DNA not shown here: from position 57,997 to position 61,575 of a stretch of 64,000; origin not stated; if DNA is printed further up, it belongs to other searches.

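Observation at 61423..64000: Repeat protein occupies the 'TolB position' behind a TonB/TolA-like gene, with divergent exbB-exbD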

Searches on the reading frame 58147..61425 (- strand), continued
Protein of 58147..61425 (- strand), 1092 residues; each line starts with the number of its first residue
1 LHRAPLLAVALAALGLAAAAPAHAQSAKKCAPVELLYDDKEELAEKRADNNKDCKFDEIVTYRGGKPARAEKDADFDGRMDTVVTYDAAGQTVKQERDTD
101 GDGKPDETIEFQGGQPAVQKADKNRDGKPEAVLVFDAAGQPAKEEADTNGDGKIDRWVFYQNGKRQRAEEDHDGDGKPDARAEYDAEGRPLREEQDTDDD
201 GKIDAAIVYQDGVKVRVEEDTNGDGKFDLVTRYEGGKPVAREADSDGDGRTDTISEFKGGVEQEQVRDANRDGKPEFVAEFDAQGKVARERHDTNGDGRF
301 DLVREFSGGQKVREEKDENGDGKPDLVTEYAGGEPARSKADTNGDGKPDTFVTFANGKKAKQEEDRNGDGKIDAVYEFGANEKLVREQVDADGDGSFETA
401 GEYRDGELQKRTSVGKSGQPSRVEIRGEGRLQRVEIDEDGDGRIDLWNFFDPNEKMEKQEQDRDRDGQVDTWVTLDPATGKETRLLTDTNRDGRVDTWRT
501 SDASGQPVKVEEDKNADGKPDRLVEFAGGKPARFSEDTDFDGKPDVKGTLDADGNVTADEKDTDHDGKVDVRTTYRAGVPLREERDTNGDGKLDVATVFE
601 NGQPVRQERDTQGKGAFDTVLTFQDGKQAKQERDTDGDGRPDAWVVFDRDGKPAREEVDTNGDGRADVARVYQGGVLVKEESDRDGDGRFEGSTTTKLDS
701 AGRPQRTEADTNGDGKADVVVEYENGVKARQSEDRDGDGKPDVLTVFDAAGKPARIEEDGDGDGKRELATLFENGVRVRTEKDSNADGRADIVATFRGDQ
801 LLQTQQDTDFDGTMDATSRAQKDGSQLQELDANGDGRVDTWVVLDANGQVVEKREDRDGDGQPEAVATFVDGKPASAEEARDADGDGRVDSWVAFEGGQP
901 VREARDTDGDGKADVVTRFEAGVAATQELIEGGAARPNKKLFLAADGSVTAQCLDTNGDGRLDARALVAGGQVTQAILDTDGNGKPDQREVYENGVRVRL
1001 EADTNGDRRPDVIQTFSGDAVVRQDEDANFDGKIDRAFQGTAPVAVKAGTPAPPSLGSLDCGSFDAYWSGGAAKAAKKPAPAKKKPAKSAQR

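Call 37: find_encoding_contigs(protein=P0123, flank=7000, max_places=1)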
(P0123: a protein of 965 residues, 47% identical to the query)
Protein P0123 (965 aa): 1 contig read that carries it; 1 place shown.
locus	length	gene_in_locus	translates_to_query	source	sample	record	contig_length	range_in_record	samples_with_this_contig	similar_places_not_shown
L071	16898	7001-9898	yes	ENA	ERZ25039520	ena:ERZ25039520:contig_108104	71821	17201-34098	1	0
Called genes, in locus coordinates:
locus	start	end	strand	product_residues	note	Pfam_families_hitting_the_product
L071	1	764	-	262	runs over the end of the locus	PF00378:ECH_1, PF16113:ECH_2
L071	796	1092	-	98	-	-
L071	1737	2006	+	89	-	PF04542:Sigma70_r2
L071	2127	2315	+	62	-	PF08281:Sigma70_r4_2, PF04545:Sigma70_r4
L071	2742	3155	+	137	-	PF10099:RskA_C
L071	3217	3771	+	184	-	-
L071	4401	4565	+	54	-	-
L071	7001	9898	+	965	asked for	-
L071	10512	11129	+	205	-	-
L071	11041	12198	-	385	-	PF03109:ABC1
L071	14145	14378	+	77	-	-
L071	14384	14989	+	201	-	-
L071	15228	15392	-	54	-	-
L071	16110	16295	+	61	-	-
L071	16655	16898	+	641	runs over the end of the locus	-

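Call 40: find_related_loci(query=A5, collection=metagenome_contigs, flank=5000)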
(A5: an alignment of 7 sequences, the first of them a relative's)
Query A5 (619 aa) in metagenome_contigs; peptide patterns used: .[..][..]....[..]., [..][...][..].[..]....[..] (x = any residue, [..] = any of these).
600 stretches matched a pattern (row limit reached: there are more); 172 encode a relative of the query (tblastn E <= 1e-3); the best 80 are kept; 80 distinct loci.
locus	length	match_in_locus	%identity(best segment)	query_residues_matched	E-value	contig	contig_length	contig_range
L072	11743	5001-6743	48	21-599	3e-167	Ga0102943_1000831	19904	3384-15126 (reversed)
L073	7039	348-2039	42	38-599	3e-142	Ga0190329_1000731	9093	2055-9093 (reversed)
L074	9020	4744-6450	41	26-595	7e-140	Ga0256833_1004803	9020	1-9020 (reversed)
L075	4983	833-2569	41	20-597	8e-141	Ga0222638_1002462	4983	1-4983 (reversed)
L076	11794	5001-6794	40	13-608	6e-137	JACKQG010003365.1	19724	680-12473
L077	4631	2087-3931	40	5-609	2e-138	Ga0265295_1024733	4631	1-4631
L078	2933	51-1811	40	12-617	3e-139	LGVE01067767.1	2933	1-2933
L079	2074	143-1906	41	16-600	7e-142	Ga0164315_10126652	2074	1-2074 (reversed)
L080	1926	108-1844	40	16-594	4e-139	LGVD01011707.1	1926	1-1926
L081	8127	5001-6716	39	1-594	2e-126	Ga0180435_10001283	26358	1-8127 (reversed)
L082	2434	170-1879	38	15-617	3e-133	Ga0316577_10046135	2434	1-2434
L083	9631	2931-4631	40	31-615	4e-126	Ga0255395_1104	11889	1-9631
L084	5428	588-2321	40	9-593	3e-125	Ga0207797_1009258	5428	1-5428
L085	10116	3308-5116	40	31-615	9e-125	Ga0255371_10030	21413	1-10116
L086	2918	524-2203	39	46-596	1e-129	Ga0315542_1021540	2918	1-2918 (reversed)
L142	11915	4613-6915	29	31-617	6e-29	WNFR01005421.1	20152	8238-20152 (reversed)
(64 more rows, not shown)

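Call 43: predict_structure(alignment_id=A4)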
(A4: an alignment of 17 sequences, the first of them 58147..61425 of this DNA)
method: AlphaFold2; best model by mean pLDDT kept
length: 1092 residues; sequences in the alignment: 17
mean_pLDDT: 80.7   pTM: 0.38
mean pLDDT of the five models: 80.7, 80.2, 79.5, 78.5, 74.7
residues with pLDDT >= 90: 312; 70-90: 616; 50-70: 91; < 50: 73
segments of 3 or more residues with pLDDT < 50: 1-28, 808-822, 1065-1092
pLDDT, mean of each block of 10 residues (from residue 1): 33 33 41 82 86 85 89 87 90 91 88 91 87 91 91 92 92 88 92 91 93 93 89 91 86 89 90 89 91 89 92 92 91 91 86 90 87 86 84 76 75 73 80 84 86 86 81 83 84 82 84 82 85 88 88 86 87 88 88 89 90 82 88 86 90 90 87 89 84 88 88 86 89 87 90 88 83 88 82 84 66 34 59 64 75 73 67 59 70 74 80 80 79 67 78 75 76 82 76 88 82 87 85 78 63 56 48 34 36 33
secondary structure, 60 per line:
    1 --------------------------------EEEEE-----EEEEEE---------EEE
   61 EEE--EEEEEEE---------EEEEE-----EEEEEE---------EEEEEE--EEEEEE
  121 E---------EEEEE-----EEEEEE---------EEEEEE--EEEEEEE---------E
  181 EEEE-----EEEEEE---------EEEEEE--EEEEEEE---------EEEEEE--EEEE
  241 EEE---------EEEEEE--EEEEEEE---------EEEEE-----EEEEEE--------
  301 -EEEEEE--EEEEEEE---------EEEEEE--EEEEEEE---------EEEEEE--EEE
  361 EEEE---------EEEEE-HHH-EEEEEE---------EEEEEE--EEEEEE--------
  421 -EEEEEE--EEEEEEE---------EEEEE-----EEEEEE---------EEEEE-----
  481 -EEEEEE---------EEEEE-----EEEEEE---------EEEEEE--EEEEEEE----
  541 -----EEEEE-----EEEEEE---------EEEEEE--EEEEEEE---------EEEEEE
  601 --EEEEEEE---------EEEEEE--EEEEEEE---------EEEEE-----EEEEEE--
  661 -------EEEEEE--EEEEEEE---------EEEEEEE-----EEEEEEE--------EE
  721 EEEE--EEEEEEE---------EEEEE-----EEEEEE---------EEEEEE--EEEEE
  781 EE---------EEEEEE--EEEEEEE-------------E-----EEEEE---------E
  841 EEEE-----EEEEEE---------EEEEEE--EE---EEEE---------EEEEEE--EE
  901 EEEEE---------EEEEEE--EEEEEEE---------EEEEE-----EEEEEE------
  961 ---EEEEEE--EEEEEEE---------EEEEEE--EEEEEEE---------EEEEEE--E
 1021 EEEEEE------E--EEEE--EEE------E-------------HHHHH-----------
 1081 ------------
elements in order (helices of 4 or more, strands of 3 or more residues): E33-37 E43-48 E58-63 E66-72 E82-86 E92-97 E107-112 E115-121 E131-135 E141-146 E156-161 E164-170 E180-184 E190-195 E205-210 E213-219 E229-234 E237-243 E253-258 E261-267 E277-281 E287-292 E302-307 E310-316 E326-331 E334-340 E350-355 E358-364 E374-378 E384-389 E399-404 E407-412 E422-427 E430-436 E446-450 E456-461 E471-475 E482-487 E497-501 E507-512 E522-527 E530-536 E546-550 E556-561 E571-576 E579-585 E595-600 E603-609 E619-624 E627-633 E643-647 E653-658 E668-673 E676-682 E692-698 E704-710 E719-724 E727-733 E743-747 E753-758 E768-773 E776-782 E792-797 E800-806 E826-830 E840-844 E850-855 E865-870 E878-881 E891-896 E899-905 E915-920 E923-929 E939-943 E949-954 E964-969 E972-978 E988-993 E996-1002 E1012-1017 E1020-1026 E1036-1039 E1042-1044 H1065-1069
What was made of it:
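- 58147..61425 (-): Gene for a secreted repeat protein of 1092 aa (mature 1068 aa, 116 kDa, pI 4.5, net charge -85). It has about 41 beta-hairpin units of 24-25 aa and 38 DxDxDGxxD calcium-type loops. The ends look like caps: an N-terminal cap with C30/C54, and a C-terminal cap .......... with C953/C1061. AlphaFold2 mean pLDDT 80.7, all beta-hairpins (call 43).
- On Tol-Pal system: The model is a uniform hairpin array (call 43).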

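Call 46: fold_search(model_id=the predicted structure, library=pdb)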
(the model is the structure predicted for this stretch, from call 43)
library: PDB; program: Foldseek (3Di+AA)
matches with E <= 10: 759; with E <= 0.001: 112
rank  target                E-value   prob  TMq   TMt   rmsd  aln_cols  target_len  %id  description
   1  8qjd_B                1.1e-21  1.00  0.10  0.11  47.9      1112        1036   14  T6SS-linked Rhs repeat protein - Salmonella bongori Rhs-core domain (released 2024-09-25)
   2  8uy4_A                3.4e-21  1.00  0.10  0.09  48.4      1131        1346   12  Acinetobacter baumannii Tse15 Rhs effector (released 2024-10-09)
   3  7pq5                  6.3e-21  1.00  0.09  0.10  49.2      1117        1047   13  Photorhabdus laumondii T6SS-associated Rhs protein carrying the Tre23 toxin domain (released 2021-12-01)
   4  8qjc                  7.3e-21  1.00  0.11  0.12  49.9      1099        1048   12  T6SS-linked Rhs repeat protein - Salmonella bongori Rhs-core domain with toxin domain (released 2024-09-25)
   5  8uxt                  8.4e-21  1.00  0.11  0.09  49.3      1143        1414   12  Acinetobacter baumannii Tse15 Rhs effector, toxin cleavage mutant (D1369N, D1391N) (released 2024-10-09)
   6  7q97_A                2.3e-20  1.00  0.09  0.09  49.4      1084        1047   12  Structure of the bacterial type VI secretion system effector RhsA. (released 2021-12-22)
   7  8qjb_A                2.4e-20  1.00  0.11  0.12  49.3      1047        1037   14  T6SS-linked Rhs repeat protein - Salmonella bongori Rhs-core domain extended N-terminus (released 2024-09-25)
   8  8qja_B                2.4e-20  1.00  0.10  0.10  49.4      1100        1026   12  T6SS-linked Rhs repeat protein - Advenella mimigardefordensis VgrG-Rhs core (released 2024-09-25)
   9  8qja_D                2.5e-20  1.00  0.10  0.10  47.4      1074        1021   13  T6SS-linked Rhs repeat protein - Advenella mimigardefordensis VgrG-Rhs core (released 2024-09-25)
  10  8cp6_B                3.0e-20  1.00  0.09  0.09  48.9      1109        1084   14  Type six secretion system exported effector 5 (Tse5) (released 2023-12-06)
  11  8qja_C                7.3e-20  1.00  0.09  0.10  48.5      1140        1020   12  T6SS-linked Rhs repeat protein - Advenella mimigardefordensis VgrG-Rhs core (released 2024-09-25)
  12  8qja_A                1.4e-19  1.00  0.10  0.10  48.1      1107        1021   12  T6SS-linked Rhs repeat protein - Advenella mimigardefordensis VgrG-Rhs core (released 2024-09-25)
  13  8h8b                  2.5e-19  1.00  0.10  0.11  52.0      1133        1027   13  Type VI secretion system effector RhsP in its pre-autoproteolysis and monomeric form (released 2023-01-18)
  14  6ske_A                6.1e-19  1.00  0.10  0.07  50.8      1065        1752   10  Teneurin 2 in complex with Latrophilin 2 Lec domain (released 2020-02-12)
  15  6fb3_A                9.8e-19  1.00  0.09  0.06  49.0      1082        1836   12  Teneurin 2 Partial Extracellular Domain (released 2018-03-28)
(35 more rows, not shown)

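Call 67: search_protein_families(library=padloc, proteins=[window:58147-61425:-], max_evalue=0.001)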
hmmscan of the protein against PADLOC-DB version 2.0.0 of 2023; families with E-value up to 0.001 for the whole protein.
window:58147-61425:- (1092 aa): 0 families

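Call 69: search_protein_families(library=pfam, proteins=[P0128, P0124, P0126, P0121, P0144, L142:4178-5785:+, L070:9910-10620:+], max_evalue=0.01)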
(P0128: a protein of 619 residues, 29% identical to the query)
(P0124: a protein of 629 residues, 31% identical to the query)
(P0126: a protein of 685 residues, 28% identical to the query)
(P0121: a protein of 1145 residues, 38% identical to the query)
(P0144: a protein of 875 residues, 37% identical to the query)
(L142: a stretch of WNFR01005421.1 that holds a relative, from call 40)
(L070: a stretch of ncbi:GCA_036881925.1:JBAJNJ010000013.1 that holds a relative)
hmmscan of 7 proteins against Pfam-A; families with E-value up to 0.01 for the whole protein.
P0128 (619 aa): 1 family
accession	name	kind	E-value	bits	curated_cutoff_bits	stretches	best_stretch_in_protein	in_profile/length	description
PF20615.3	DUF6802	-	2.5e-05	24.6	27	0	42-83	28-67/102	Family of unknown function (DUF6802)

P0124 (629 aa): 1 family
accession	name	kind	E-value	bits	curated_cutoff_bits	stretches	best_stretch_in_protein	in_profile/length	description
PF20615.3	DUF6802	-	0.0055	17.1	27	0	190-239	29-77/102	Family of unknown function (DUF6802)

P0126 (685 aa): 1 family
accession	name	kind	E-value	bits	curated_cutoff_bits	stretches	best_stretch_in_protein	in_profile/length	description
PF20615.3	DUF6802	-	0.00036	20.9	27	0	348-412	32-95/102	Family of unknown function (DUF6802)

P0121 (1145 aa): 0 families

P0144 (875 aa): 2 families
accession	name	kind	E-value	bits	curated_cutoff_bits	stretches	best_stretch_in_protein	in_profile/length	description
PF00593.30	TonB_dep_Rec_b-barrel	-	5.8e-23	82.9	27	1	448-831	42-436/436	TonB dependent receptor-like, beta-barrel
PF07715.20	Plug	-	1.2e-13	52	23.9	1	239-348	6-107/107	TonB-dependent Receptor Plug Domain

L142:4178-5785:+ (535 aa): 1 family
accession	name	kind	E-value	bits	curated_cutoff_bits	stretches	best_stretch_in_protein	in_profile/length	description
PF07661.19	MORN_2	-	0.00017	21.9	29.6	0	305-315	7-17/22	MORN repeat variant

L070:9910-10620:+ (236 aa): 2 families
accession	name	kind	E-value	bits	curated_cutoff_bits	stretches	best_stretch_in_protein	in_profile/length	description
PF03544.19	TonB_C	-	1.6e-15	57.8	24.6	1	158-234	3-78/79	Gram-negative bacterial TonB protein C-terminal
PF13103.11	TonB_2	-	2.1e-09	37.8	22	1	165-217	21-72/85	TonB C terminal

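Call 75: search_protein_representatives(protein=window:58147-61425:-)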
Query: 1092 residues. Proteins with E-value up to 0.001 (for the whole library): 8698; up to 1e-10: 1936; up to 1e-30: 114. The best 150 are listed.
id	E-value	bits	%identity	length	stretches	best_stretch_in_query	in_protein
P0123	4.7e-108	379.4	40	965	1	6-703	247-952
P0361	1.2e-90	321.8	43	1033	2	532-801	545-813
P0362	1.1e-73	265.5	34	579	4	142-404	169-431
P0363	1.8e-69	251.6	50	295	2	878-1070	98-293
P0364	3.4e-69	250.7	36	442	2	94-416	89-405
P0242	2.1e-67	244.7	55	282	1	397-620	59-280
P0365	5.8e-67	243.3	45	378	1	9-300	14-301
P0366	7.8e-66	239.5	43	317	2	702-922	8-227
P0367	1.3e-63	232.2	37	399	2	117-354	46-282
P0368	7.5e-63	229.7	36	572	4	132-354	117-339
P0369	4.5e-62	227.1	37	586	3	249-497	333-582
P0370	9.8e-62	226.0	41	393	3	867-1069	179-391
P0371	4.4e-61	223.8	38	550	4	194-357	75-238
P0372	5.9e-61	223.4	32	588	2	98-522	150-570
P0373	1.0e-60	222.6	30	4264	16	170-418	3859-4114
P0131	2.1e-53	198.4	33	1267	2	86-526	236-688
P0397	2.6e-45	171.6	45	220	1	876-1068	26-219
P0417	4.7e-37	144.3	49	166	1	906-1068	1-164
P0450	2.4e-32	128.6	51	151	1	925-1068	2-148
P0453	8.3e-32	126.9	49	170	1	934-1068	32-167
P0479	5.0e-28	114.4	49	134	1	940-1068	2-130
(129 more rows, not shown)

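Call 81: find_encoding_contigs(protein=P0155, flank=6000, max_places=1)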
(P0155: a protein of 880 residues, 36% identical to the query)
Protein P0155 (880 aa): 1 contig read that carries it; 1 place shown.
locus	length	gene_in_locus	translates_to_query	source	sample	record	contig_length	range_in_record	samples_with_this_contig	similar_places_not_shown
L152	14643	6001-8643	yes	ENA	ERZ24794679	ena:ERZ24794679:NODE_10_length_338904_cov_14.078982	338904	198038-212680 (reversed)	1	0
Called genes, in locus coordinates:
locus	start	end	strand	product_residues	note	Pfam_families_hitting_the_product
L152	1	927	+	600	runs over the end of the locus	-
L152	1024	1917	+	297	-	-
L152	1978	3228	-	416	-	-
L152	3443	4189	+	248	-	-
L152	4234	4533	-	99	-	-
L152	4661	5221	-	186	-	PF13472:Lipase_GDSL_2 (weak)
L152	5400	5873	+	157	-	-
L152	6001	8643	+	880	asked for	PF07715:Plug, PF00593:TonB_dep_Rec_b-barrel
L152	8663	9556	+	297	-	-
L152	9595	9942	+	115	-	PF11974:bMG3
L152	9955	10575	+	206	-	PF01891:CbiM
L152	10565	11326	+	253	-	PF02361:CbiQ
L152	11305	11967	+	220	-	PF00005:ABC_tran, PF02463:SMC_N, PF13304:AAA_21 (faint), PF13558:SbcC_Walker_B (faint)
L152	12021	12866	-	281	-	PF01243:PNPOx_N (faint)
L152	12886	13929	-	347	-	PF04055:Radical_SAM, PF00037:Fer4 (weak), PF13237:Fer4_10 (weak), PF12838:Fer4_7, PF13187:Fer4_9 (weak), PF14697:Fer4_21, PF00037:Fer4 (weak), PF12797:Fer4_2 (weak), +3 more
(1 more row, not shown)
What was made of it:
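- The repeat-bearing receptor P0155 lies beside CbiM/CbiQ (call 81).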
